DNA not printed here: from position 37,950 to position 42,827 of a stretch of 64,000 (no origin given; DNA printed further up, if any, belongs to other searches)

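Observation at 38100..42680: Four-domain ElbD-like enzyme (acyl reductase - AMP ligase - ACP - AGPAT), the myxobacterial ether-lipid synthase architecture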

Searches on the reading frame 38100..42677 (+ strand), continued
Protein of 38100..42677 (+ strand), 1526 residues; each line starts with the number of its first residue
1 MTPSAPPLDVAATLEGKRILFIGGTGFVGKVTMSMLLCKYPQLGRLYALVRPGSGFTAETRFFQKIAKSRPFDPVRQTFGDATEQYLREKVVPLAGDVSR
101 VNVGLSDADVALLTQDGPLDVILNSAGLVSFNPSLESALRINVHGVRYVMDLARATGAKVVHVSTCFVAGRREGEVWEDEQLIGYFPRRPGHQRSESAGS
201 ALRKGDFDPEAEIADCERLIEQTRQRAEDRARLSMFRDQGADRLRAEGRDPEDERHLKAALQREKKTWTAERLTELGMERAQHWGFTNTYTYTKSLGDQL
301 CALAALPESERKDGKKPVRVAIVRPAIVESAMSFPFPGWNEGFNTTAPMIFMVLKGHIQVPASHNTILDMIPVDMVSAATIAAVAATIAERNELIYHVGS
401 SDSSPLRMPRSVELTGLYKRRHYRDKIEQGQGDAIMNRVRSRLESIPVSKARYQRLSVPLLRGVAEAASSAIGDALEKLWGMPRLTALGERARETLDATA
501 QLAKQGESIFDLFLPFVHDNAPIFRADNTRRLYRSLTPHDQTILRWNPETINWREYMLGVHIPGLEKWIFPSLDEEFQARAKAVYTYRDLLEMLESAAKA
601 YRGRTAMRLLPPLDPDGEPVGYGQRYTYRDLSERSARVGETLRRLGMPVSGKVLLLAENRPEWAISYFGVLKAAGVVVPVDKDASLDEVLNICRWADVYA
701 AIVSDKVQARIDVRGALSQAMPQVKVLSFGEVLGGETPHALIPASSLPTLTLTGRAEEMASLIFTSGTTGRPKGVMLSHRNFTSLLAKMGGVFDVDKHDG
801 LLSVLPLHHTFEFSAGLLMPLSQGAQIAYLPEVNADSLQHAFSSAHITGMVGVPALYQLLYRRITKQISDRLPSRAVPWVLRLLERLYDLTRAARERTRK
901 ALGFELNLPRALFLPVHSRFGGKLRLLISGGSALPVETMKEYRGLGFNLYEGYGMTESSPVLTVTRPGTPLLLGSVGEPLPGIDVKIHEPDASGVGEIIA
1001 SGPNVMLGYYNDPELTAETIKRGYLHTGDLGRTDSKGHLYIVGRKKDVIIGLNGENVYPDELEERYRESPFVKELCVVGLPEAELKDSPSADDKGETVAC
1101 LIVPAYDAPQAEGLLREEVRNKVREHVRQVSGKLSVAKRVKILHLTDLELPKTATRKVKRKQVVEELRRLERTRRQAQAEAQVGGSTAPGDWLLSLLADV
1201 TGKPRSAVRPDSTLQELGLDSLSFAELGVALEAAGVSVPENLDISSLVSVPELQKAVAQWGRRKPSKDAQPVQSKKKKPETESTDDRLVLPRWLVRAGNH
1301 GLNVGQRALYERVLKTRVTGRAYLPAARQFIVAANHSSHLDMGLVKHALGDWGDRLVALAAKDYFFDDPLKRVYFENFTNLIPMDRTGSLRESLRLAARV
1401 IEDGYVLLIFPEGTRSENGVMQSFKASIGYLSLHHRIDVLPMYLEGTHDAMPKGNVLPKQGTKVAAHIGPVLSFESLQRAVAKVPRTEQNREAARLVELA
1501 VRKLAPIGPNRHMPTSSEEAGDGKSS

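Call 11: find_homologous_proteins(query=window:38100-42677:+, max_evalue=1e-10)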
Query window:38100-42677:+ (1526 aa): 2811 proteins with E <= 1e-10 among 8000 candidates; the best 120 are listed.
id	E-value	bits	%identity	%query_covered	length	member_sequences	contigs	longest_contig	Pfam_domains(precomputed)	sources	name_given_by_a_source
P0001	0.0e+0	3418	99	100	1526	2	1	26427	PF00550.32,PF03015.25,PF00501.35,PF13193.13,PF07993.19,PF01553.27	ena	-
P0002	0.0e+0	3416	99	100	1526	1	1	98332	PF00550.32,PF03015.25,PF00501.35,PF13193.13,PF07993.19,PF01553.27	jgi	jgi:long-chain acyl-CoA synthetase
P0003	0.0e+0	3415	99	100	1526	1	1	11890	PF00550.32,PF03015.25,PF00501.35,PF13193.13,PF07993.19,PF01553.27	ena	-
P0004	0.0e+0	3214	93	99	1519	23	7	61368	PF00550.32,PF03015.25,PF00501.35,PF13193.13,PF07993.19,PF01553.27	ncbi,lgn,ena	-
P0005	0.0e+0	3189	99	93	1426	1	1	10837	PF00550.32,PF03015.25,PF00501.35,PF13193.13,PF07993.19,PF01553.27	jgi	jgi:long-chain acyl-CoA synthetase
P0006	0.0e+0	3149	91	99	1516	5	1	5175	PF00550.32,PF03015.25,PF00501.35,PF13193.13,PF07993.19,PF01553.27,PF01370.28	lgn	-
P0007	0.0e+0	3131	89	99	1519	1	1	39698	PF00550.32,PF03015.25,PF00501.35,PF23562.3,PF07993.19,PF01553.27,PF01370.28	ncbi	-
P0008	0.0e+0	3115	90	99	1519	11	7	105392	PF00550.32,PF03015.25,PF00501.35,PF13193.13,PF07993.19,PF01553.27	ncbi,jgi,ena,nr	ncbi:MAG TPA: AMP-binding protein [Pseudomonadota bacterium]|jgi:long-chain acyl-CoA synthetase|nr:A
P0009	0.0e+0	2954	99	87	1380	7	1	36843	PF00550.32,PF03015.25,PF00501.35,PF13193.13,PF07993.19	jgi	jgi:long-chain acyl-CoA synthetase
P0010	0.0e+0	2954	85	99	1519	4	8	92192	PF00550.32,PF03015.25,PF00501.35,PF07993.19,PF01553.27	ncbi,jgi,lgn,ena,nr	ncbi:MAG TPA: AMP-binding protein [Pseudomonadota bacterium]|nr:AMP-binding protein [Pseudomonadota 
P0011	0.0e+0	2828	82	99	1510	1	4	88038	PF00550.32,PF03015.25,PF00501.35,PF13193.13,PF07993.19,PF01553.27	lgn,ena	-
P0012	0.0e+0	2719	78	99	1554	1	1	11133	PF00550.32,PF03015.25,PF00501.35,PF23562.3,PF07993.19,PF01553.27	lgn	-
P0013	0.0e+0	2698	77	100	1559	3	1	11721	PF00550.32,PF03015.25,PF00501.35,PF07993.19,PF01553.27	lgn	-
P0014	0.0e+0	2668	77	99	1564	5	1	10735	PF04321.24,PF00550.32,PF03015.25,PF00501.35,PF07993.19,PF01553.27,PF01370.28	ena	-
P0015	0.0e+0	2665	76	100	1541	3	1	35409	PF00550.32,PF03015.25,PF00501.35,PF07993.19,PF01553.27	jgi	jgi:long-chain acyl-CoA synthetase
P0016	0.0e+0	2657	76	99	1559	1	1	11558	PF04321.24,PF00550.32,PF03015.25,PF00501.35,PF13193.13,PF07993.19,PF01553.27,PF01370.28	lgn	-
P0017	0.0e+0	2637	75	99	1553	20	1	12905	PF00550.32,PF03015.25,PF00501.35,PF07993.19,PF01553.27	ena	-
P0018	0.0e+0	2560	73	100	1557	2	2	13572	PF04321.24,PF00550.32,PF03015.25,PF00501.35,PF07993.19,PF01553.27,PF01370.28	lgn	-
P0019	0.0e+0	2549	73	99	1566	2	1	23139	PF00550.32,PF03015.25,PF00501.35,PF07993.19,PF01553.27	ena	-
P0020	0.0e+0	2475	72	99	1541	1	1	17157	PF00550.32,PF03015.25,PF00501.35,PF07993.19,PF01553.27,PF01370.28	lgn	-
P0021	0.0e+0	2457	70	99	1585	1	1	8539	PF00550.32,PF03015.25,PF00501.35,PF07993.19,PF01553.27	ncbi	-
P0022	0.0e+0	2453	71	100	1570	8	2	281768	PF00550.32,PF03015.25,PF00501.35,PF07993.19,PF01553.27,PF01370.28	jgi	jgi:long-chain acyl-CoA synthetase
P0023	0.0e+0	2449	70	99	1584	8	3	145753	PF00550.32,PF03015.25,PF00501.35,PF07993.19,PF01553.27,PF01370.28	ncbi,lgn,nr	ncbi:MAG: AMP-binding protein [Myxococcales bacterium]|nr:AMP-binding protein [Myxococcales bacteriu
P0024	0.0e+0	2377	69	99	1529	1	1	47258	PF00550.32,PF00501.35,PF13193.13,PF07993.19,PF01553.27,PF01370.28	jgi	-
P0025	0.0e+0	2116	64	99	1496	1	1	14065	PF00550.32,PF03015.25,PF00501.35,PF07993.19,PF01553.27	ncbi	-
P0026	0.0e+0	2100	63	99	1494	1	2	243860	PF00550.32,PF03015.25,PF00501.35,PF23562.3,PF13193.13,PF07993.19,PF01553.27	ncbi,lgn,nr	ncbi:MAG: AMP-binding protein [Myxococcales bacterium]|nr:AMP-binding protein [Myxococcota bacterium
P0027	0.0e+0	2031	62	98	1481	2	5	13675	PF00550.32,PF03015.25,PF00501.35,PF07993.19,PF01553.27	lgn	-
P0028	0.0e+0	1879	58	98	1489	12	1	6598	PF00550.32,PF03015.25,PF00501.35,PF13193.13,PF07993.19,PF01553.27,PF01370.28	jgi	jgi:long-chain acyl-CoA synthetase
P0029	0.0e+0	1868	57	99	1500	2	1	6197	PF00550.32,PF03015.25,PF00501.35,PF13193.13,PF07993.19,PF01553.27,PF01370.28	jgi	-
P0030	0.0e+0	1852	57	99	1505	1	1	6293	PF03015.25,PF00501.35,PF13193.13,PF07993.19,PF01553.27,PF01370.28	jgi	jgi:long-chain acyl-CoA synthetase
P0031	0.0e+0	1850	56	99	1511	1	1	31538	PF03015.25,PF00501.35,PF13193.13,PF07993.19,PF01553.27,PF01370.28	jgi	jgi:long-chain acyl-CoA synthetase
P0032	0.0e+0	1850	56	99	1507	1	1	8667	PF00550.32,PF03015.25,PF00501.35,PF13193.13,PF07993.19,PF01553.27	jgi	jgi:long-chain acyl-CoA synthetase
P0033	0.0e+0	1846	58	99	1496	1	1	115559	PF00550.32,PF03015.25,PF00501.35,PF13193.13,PF07993.19,PF01553.27,PF01370.28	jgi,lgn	-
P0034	0.0e+0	1846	56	99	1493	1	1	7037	PF00550.32,PF03015.25,PF00501.35,PF07993.19,PF01553.27,PF01370.28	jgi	jgi:long-chain acyl-CoA synthetase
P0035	0.0e+0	1845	57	98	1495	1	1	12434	PF03015.25,PF00501.35,PF13193.13,PF07993.19,PF01553.27,PF01370.28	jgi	jgi:long-chain acyl-CoA synthetase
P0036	0.0e+0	1842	57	98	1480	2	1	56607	PF00550.32,PF03015.25,PF00501.35,PF13193.13,PF07993.19,PF01553.27,PF01370.28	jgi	jgi:long-chain acyl-CoA synthetase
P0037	0.0e+0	1840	56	99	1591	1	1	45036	PF00550.32,PF03015.25,PF00501.35,PF23562.3,PF13193.13,PF07993.19,PF01553.27,PF01370.28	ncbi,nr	ncbi:MAG TPA: AMP-binding protein [Polyangia bacterium]|nr:AMP-binding protein [Polyangia bacterium]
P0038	0.0e+0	1839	56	99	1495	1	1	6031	PF00550.32,PF03015.25,PF00501.35,PF13193.13,PF07993.19,PF01553.27,PF01370.28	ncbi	-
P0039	0.0e+0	1834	57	98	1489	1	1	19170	PF00550.32,PF03015.25,PF00501.35,PF07993.19,PF01553.27,PF01370.28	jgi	jgi:long-chain acyl-CoA synthetase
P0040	0.0e+0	1831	56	99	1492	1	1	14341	PF00550.32,PF03015.25,PF00501.35,PF13193.13,PF07993.19,PF01553.27,PF01370.28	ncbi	-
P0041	0.0e+0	1829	56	99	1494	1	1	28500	PF03015.25,PF00501.35,PF13193.13,PF07993.19,PF01553.27,PF01370.28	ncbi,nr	ncbi:MAG: AMP-dependent synthetase and ligase [Myxococcales bacterium]|nr:AMP-dependent synthetase a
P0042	0.0e+0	1825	57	99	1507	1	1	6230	PF03015.25,PF00501.35,PF23562.3,PF13193.13,PF07993.19,PF01553.27,PF01370.28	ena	-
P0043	0.0e+0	1824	57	100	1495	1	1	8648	PF00550.32,PF03015.25,PF00501.35,PF13193.13,PF07993.19,PF01553.27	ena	-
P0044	0.0e+0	1817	56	99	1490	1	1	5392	PF00550.32,PF03015.25,PF00501.35,PF23562.3,PF13193.13,PF07993.19,PF01553.27,PF01370.28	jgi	jgi:long-chain acyl-CoA synthetase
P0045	0.0e+0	1817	56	99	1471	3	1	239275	PF00550.32,PF03015.25,PF00501.35,PF13193.13,PF07993.19,PF01553.27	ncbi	-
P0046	0.0e+0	1816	56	99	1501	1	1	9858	PF00550.32,PF03015.25,PF00501.35,PF23562.3,PF13193.13,PF07993.19,PF01553.27,PF01370.28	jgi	jgi:long-chain acyl-CoA synthetase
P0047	0.0e+0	1814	56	98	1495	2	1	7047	PF03015.25,PF00501.35,PF07993.19,PF01553.27,PF01370.28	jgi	-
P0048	0.0e+0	1810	56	99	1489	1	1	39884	PF00550.32,PF03015.25,PF00501.35,PF13193.13,PF07993.19,PF01553.27,PF01370.28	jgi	jgi:long-chain acyl-CoA synthetase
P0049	0.0e+0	1808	56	99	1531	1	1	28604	PF00550.32,PF03015.25,PF00501.35,PF13193.13,PF07993.19,PF01553.27,PF01370.28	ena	-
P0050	0.0e+0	1806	56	98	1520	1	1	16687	PF00550.32,PF03015.25,PF00501.35,PF13193.13,PF07993.19,PF01553.27,PF01370.28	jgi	jgi:long-chain acyl-CoA synthetase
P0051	0.0e+0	1805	56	99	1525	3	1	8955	PF00550.32,PF03015.25,PF00501.35,PF07993.19,PF01553.27,PF01370.28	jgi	jgi:long-chain acyl-CoA synthetase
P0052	0.0e+0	1803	56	99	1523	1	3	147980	PF00550.32,PF00501.35,PF23562.3,PF13193.13,PF07993.19,PF01553.27,PF01370.28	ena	-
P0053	0.0e+0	1786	56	99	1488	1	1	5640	PF00550.32,PF03015.25,PF00501.35,PF07993.19,PF01553.27,PF01370.28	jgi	jgi:long-chain acyl-CoA synthetase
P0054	0.0e+0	1782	55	99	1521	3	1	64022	PF00550.32,PF03015.25,PF00501.35,PF13193.13,PF07993.19,PF01553.27,PF01370.28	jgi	-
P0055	0.0e+0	1781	55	100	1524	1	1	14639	PF00550.32,PF03015.25,PF00501.35,PF13193.13,PF07993.19,PF01553.27,PF01370.28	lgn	-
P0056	0.0e+0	1780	55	98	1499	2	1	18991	PF00550.32,PF03015.25,PF00501.35,PF13193.13,PF07993.19,PF01553.27,PF01370.28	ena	-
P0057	0.0e+0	1778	55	99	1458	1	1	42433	PF00550.32,PF03015.25,PF00501.35,PF07993.19,PF01553.27,PF01370.28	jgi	jgi:long-chain acyl-CoA synthetase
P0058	0.0e+0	1768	55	99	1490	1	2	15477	PF00550.32,PF03015.25,PF00501.35,PF07993.19,PF01553.27,PF01370.28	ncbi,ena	-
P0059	0.0e+0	1761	55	98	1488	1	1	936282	PF00550.32,PF03015.25,PF00501.35,PF07993.19,PF01553.27,PF01370.28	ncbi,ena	-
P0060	0.0e+0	1754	54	99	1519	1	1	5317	PF00550.32,PF03015.25,PF00501.35,PF13193.13,PF07993.19,PF01553.27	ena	-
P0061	0.0e+0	1739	53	99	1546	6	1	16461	PF00550.32,PF00501.35,PF07993.19,PF01553.27,PF01370.28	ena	-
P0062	0.0e+0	1699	53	99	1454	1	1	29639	PF00550.32,PF03015.25,PF00501.35,PF13193.13,PF07993.19,PF01553.27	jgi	jgi:long-chain acyl-CoA synthetase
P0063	0.0e+0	1695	53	99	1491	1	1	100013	PF00550.32,PF03015.25,PF00501.35,PF13193.13,PF07993.19,PF01553.27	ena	-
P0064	0.0e+0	1691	53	99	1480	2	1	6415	PF00550.32,PF03015.25,PF00501.35,PF13193.13,PF07993.19,PF01553.27,PF01370.28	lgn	-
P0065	0.0e+0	1690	53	99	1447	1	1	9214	PF00550.32,PF03015.25,PF00501.35,PF07993.19,PF01553.27,PF01370.28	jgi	jgi:long-chain acyl-CoA synthetase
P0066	0.0e+0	1676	53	99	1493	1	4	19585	PF00550.32,PF00501.35,PF13193.13,PF07993.19,PF01553.27,PF01370.28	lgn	-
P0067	0.0e+0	1676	53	100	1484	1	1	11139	PF00550.32,PF03015.25,PF00501.35,PF13193.13,PF07993.19,PF01553.27,PF01370.28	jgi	jgi:long-chain acyl-CoA synthetase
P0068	0.0e+0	1673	57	52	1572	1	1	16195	PF00550.32,PF03015.25,PF00501.35,PF13193.13,PF07993.19,PF01553.27,PF01370.28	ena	-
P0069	0.0e+0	1661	53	98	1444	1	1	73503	PF00550.32,PF03015.25,PF00501.35,PF23562.3,PF13193.13,PF07993.19,PF01553.27,PF01370.28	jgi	jgi:long-chain acyl-CoA synthetase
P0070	0.0e+0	1660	52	99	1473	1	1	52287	PF00550.32,PF03015.25,PF00501.35,PF07993.19,PF01553.27,PF01370.28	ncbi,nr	ncbi:MAG: AMP-binding protein [Deltaproteobacteria bacterium]|nr:AMP-binding protein [Deltaproteobac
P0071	0.0e+0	1656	52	99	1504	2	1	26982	PF00550.32,PF03015.25,PF00501.35,PF23562.3,PF13193.13,PF07993.19,PF01553.27,PF01370.28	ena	-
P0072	0.0e+0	1656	52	99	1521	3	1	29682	PF00550.32,PF03015.25,PF00501.35,PF13193.13,PF07993.19,PF01553.27,PF01370.28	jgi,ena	-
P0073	0.0e+0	1640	51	99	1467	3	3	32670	PF00550.32,PF03015.25,PF00501.35,PF07993.19,PF01553.27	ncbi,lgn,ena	-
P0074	0.0e+0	1636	52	99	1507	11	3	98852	PF00550.32,PF03015.25,PF00501.35,PF13193.13,PF07993.19,PF01553.27,PF01370.28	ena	-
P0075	0.0e+0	1633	53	99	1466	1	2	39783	PF00550.32,PF03015.25,PF00501.35,PF13193.13,PF07993.19,PF01553.27,PF01370.28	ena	-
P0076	0.0e+0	1632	52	99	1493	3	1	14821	PF00550.32,PF03015.25,PF00501.35,PF13193.13,PF07993.19,PF01553.27,PF01370.28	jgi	jgi:long-chain acyl-CoA synthetase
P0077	0.0e+0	1626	52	98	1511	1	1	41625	PF00550.32,PF03015.25,PF00501.35,PF13193.13,PF07993.19,PF01553.27,PF01370.28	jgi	jgi:long-chain acyl-CoA synthetase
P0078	0.0e+0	1626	52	98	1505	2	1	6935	PF00550.32,PF03015.25,PF00501.35,PF23562.3,PF13193.13,PF07993.19,PF01553.27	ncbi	-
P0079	0.0e+0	1621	52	98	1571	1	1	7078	PF00550.32,PF03015.25,PF00501.35,PF23562.3,PF13193.13,PF07993.19,PF01553.27,PF01370.28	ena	-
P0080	0.0e+0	1621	52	98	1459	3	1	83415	PF00550.32,PF00501.35,PF13193.13,PF07993.19,PF01553.27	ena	-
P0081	0.0e+0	1619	51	98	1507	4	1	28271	PF00550.32,PF03015.25,PF00501.35,PF13193.13,PF07993.19,PF01553.27,PF01370.28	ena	-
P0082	0.0e+0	1616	51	98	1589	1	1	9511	PF00550.32,PF03015.25,PF00501.35,PF13193.13,PF07993.19,PF01553.27,PF01370.28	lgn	-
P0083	0.0e+0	1614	52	98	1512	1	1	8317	PF00550.32,PF03015.25,PF00501.35,PF23562.3,PF13193.13,PF07993.19,PF01553.27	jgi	jgi:long-chain acyl-CoA synthetase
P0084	0.0e+0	1613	53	98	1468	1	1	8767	PF00550.32,PF03015.25,PF00501.35,PF13193.13,PF07993.19,PF01553.27,PF01370.28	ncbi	ncbi:MAG: AMP-binding protein [Polyangia bacterium]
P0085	0.0e+0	1612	51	98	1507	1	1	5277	PF00550.32,PF03015.25,PF00501.35,PF23562.3,PF13193.13,PF07993.19,PF01553.27,PF01370.28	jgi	jgi:long-chain acyl-CoA synthetase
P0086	0.0e+0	1612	51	98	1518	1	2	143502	PF00550.32,PF03015.25,PF00501.35,PF23562.3,PF13193.13,PF07993.19,PF01553.27,PF01370.28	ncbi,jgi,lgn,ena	-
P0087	0.0e+0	1612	53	98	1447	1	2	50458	PF00550.32,PF00501.35,PF13193.13,PF07993.19,PF01553.27,PF01370.28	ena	-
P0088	0.0e+0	1609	51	99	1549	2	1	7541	PF00550.32,PF03015.25,PF00501.35,PF13193.13,PF07993.19,PF01553.27,PF01370.28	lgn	-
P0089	0.0e+0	1606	51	98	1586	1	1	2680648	PF00550.32,PF03015.25,PF00501.35,PF13193.13,PF07993.19,PF01553.27,PF01370.28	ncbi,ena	-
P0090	0.0e+0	1606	50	100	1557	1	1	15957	PF00550.32,PF03015.25,PF00501.35,PF23562.3,PF13193.13,PF07993.19,PF01553.27,PF01370.28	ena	-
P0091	0.0e+0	1606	51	98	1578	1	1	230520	PF04321.24,PF00550.32,PF03015.25,PF00501.35,PF23562.3,PF13193.13,PF07993.19,PF01553.27,PF01370.28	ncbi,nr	ncbi:MAG TPA: AMP-binding protein [Kofleriaceae bacterium]|nr:AMP-binding protein [Kofleriaceae bact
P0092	0.0e+0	1602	50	100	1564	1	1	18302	PF00550.32,PF03015.25,PF00501.35,PF23562.3,PF13193.13,PF07993.19,PF01553.27,PF01370.28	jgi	jgi:long-chain acyl-CoA synthetase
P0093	0.0e+0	1602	51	99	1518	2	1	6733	PF00550.32,PF03015.25,PF00501.35,PF13193.13,PF07993.19,PF01553.27,PF01370.28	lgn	-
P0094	0.0e+0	1602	51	99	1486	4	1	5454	PF04321.24,PF00550.32,PF03015.25,PF00501.35,PF23562.3,PF13193.13,PF07993.19,PF01553.27,PF01370.28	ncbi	-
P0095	0.0e+0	1601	50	98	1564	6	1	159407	PF00550.32,PF03015.25,PF00501.35,PF23562.3,PF13193.13,PF07993.19,PF01553.27,PF01370.28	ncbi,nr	ncbi:MAG: AMP-binding protein [Myxococcota bacterium]|nr:AMP-binding protein [Myxococcota bacterium]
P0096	0.0e+0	1600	51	98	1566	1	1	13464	PF00550.32,PF03015.25,PF00501.35,PF23562.3,PF13193.13,PF07993.19,PF01553.27,PF01370.28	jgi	-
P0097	0.0e+0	1600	51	98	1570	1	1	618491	PF00550.32,PF03015.25,PF00501.35,PF13193.13,PF07993.19,PF01553.27,PF01370.28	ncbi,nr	ncbi:MAG: AMP-binding protein [Myxococcales bacterium]|nr:AMP-binding protein [Myxococcales bacteriu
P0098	0.0e+0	1598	51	98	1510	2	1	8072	PF00550.32,PF03015.25,PF00501.35,PF13193.13,PF07993.19,PF01553.27,PF01370.28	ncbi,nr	ncbi:MAG: AMP-binding protein [Kofleriaceae bacterium]|nr:MAG: AMP-binding protein [Kofleriaceae bac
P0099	0.0e+0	1598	49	98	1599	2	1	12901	PF04321.24,PF00550.32,PF03015.25,PF00501.35,PF23562.3,PF13193.13,PF07993.19,PF01553.27,PF01370.28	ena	-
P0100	0.0e+0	1596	51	98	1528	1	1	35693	PF00550.32,PF03015.25,PF00501.35,PF23562.3,PF13193.13,PF07993.19,PF01553.27,PF01370.28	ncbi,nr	ncbi:MAG TPA: AMP-binding protein [Kofleriaceae bacterium]|nr:AMP-binding protein [Kofleriaceae bact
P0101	0.0e+0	1595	50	98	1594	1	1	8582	PF00550.32,PF03015.25,PF00501.35,PF13193.13,PF07993.19,PF01553.27,PF01370.28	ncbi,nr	ncbi:MAG TPA: AMP-binding protein [Kofleriaceae bacterium]|nr:AMP-binding protein [Kofleriaceae bact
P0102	0.0e+0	1595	51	98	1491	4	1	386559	PF04321.24,PF00550.32,PF03015.25,PF00501.35,PF23562.3,PF13193.13,PF07993.19,PF01553.27,PF01370.28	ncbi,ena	-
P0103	0.0e+0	1594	51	98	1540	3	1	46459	PF00550.32,PF03015.25,PF00501.35,PF13193.13,PF07993.19,PF01553.27,PF01370.28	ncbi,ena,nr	ncbi:MAG TPA: AMP-binding protein [Kofleriaceae bacterium]|nr:AMP-binding protein [Kofleriaceae bact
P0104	0.0e+0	1593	50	98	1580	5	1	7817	PF04321.24,PF00550.32,PF03015.25,PF00501.35,PF13193.13,PF07993.19,PF01553.27,PF01370.28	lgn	-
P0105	0.0e+0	1593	51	98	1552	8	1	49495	PF04321.24,PF00550.32,PF03015.25,PF00501.35,PF13193.13,PF07993.19,PF01553.27,PF01370.28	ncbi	-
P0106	0.0e+0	1593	50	98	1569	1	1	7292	PF00550.32,PF03015.25,PF00501.35,PF23562.3,PF13193.13,PF07993.19,PF01553.27,PF01370.28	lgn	-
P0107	0.0e+0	1593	51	98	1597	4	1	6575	PF00550.32,PF03015.25,PF00501.35,PF23562.3,PF13193.13,PF07993.19,PF01553.27,PF01370.28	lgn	-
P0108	0.0e+0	1592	51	99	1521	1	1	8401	PF00550.32,PF03015.25,PF00501.35,PF23562.3,PF13193.13,PF07993.19,PF01553.27,PF01370.28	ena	-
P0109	0.0e+0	1592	49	100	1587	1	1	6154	PF00550.32,PF03015.25,PF00501.35,PF23562.3,PF13193.13,PF07993.19,PF01553.27,PF01370.28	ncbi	-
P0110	0.0e+0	1592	51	99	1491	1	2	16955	PF04321.24,PF00550.32,PF03015.25,PF00501.35,PF13193.13,PF07993.19,PF01553.27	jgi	jgi:long-chain acyl-CoA synthetase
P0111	0.0e+0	1591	51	98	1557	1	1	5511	PF00550.32,PF03015.25,PF00501.35,PF23562.3,PF13193.13,PF07993.19,PF01553.27,PF01370.28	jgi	jgi:long-chain acyl-CoA synthetase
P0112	0.0e+0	1591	52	98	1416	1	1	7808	PF00550.32,PF03015.25,PF00501.35,PF13193.13,PF07993.19,PF01553.27,PF01370.28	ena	-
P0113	0.0e+0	1591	50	98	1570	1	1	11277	PF00550.32,PF03015.25,PF00501.35,PF23562.3,PF13193.13,PF07993.19,PF01553.27,PF01370.28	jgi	jgi:long-chain acyl-CoA synthetase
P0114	0.0e+0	1591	50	98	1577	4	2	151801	PF00550.32,PF03015.25,PF00501.35,PF23562.3,PF13193.13,PF07993.19,PF01553.27,PF01370.28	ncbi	ncbi:MAG: AMP-binding protein [Kofleriaceae bacterium]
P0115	0.0e+0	1590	52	98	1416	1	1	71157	PF00550.32,PF03015.25,PF00501.35,PF13193.13,PF07993.19,PF01553.27,PF01370.28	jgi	jgi:long-chain acyl-CoA synthetase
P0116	0.0e+0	1589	50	98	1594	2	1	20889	PF00550.32,PF03015.25,PF00501.35,PF23562.3,PF13193.13,PF07993.19,PF01553.27,PF01370.28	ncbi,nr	ncbi:MAG: AMP-binding protein [Myxococcota bacterium]|nr:AMP-binding protein [Myxococcota bacterium]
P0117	0.0e+0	1589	50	99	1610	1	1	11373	PF04321.24,PF00550.32,PF03015.25,PF00501.35,PF23562.3,PF13193.13,PF07993.19,PF01553.27,PF01370.28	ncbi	-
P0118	0.0e+0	1588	55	50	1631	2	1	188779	PF00550.32,PF03015.25,PF00501.35,PF07993.19,PF01553.27,PF01370.28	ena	-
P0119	0.0e+0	1588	50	98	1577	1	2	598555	PF00550.32,PF03015.25,PF00501.35,PF23562.3,PF13193.13,PF07993.19,PF01553.27,PF01370.28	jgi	jgi:long-chain acyl-CoA synthetase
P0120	0.0e+0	1587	50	99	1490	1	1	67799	PF00550.32,PF03015.25,PF00501.35,PF13193.13,PF07993.19,PF01553.27,PF01370.28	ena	-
